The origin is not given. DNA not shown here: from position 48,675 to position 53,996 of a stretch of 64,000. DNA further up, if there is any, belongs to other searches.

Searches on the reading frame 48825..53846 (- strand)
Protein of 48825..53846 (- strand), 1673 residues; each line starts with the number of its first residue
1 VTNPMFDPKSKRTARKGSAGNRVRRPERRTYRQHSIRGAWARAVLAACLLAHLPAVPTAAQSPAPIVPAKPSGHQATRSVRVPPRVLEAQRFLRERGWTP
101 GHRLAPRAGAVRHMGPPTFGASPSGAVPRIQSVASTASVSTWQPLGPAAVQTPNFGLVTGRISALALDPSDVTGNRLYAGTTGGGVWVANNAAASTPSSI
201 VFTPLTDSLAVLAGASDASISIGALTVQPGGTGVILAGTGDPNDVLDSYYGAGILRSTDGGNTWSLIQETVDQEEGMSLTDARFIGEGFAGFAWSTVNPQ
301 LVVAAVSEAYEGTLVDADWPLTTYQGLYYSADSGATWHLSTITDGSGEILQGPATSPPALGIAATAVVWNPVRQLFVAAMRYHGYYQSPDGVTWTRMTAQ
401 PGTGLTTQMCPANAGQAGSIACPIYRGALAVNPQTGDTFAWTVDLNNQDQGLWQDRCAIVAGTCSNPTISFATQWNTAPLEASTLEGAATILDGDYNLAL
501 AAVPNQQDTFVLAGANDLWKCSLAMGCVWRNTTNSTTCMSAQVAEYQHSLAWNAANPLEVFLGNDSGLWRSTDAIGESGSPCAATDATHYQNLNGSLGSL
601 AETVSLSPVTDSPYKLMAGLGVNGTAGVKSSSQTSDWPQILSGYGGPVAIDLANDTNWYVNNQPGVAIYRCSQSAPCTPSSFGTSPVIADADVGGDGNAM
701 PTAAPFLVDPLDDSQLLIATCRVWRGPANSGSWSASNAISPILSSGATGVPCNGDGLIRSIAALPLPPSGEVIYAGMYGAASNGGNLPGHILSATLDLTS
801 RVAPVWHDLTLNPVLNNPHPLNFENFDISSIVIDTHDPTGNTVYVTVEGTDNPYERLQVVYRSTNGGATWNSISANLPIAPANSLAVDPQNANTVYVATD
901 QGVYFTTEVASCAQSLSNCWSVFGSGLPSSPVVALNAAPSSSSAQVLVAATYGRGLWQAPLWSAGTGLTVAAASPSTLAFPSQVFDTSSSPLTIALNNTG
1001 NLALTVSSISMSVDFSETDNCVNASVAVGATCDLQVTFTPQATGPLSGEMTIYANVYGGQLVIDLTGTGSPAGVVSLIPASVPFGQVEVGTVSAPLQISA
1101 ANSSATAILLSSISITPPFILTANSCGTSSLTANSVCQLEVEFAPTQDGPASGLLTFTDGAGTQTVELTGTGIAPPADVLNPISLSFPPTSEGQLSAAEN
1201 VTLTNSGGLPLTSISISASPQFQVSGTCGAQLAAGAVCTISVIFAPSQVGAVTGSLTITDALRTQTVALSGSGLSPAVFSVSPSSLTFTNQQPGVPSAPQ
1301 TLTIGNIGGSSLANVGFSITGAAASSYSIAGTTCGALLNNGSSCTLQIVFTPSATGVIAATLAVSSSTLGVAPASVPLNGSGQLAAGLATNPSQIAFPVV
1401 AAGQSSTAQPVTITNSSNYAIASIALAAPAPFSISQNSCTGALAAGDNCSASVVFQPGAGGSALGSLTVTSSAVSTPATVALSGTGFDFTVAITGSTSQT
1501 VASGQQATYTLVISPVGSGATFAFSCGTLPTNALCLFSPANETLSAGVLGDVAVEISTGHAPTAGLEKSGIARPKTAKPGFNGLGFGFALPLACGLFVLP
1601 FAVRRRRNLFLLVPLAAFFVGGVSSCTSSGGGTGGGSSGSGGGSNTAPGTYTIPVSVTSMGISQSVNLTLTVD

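Call 60: search_protein_families(library=pfam, proteins=[window:48825-53846:-], max_evalue=0.00001)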
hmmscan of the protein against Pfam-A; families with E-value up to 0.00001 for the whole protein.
window:48825-53846:- (1673 aa): 7 families
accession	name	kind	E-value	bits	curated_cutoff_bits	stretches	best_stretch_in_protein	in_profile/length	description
PF22073.2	Cep192_D4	-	1.4e-32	112.7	35.5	0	1388-1486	4-111/112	Cep192 domain 4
PF15780.11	ASH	-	5.9e-25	87.7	27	0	1079-1160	7-91/98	Abnormal spindle-like microcephaly-assoc'd, ASPM-SPD-2-Hydin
PF22544.2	HYDIN_VesB_CFA65-like_Ig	-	3.8e-13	49.9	25.5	0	982-1059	13-91/100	HYDIN/CFA65/VesB-like, Ig-like domain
PF12371.14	TMEM131_like_N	-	6e-13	49.3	28.8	0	1180-1258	3-82/84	Transmembrane protein 131-like N-terminal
PF22066.2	Cep192_D8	-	1.1e-12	48.5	33.5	0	1084-1171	15-99/101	Cep192 domain 8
PF24507.1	Ig_CFAP65_4th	-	4.5e-12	46.6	27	0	1026-1069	34-76/76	CFAP65, fourth Ig-like domain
PF24771.2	Ig_CFAP74_1st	-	4.1e-10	40.3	29.2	0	1020-1056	52-88/97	CFAP74 first Ig-like domain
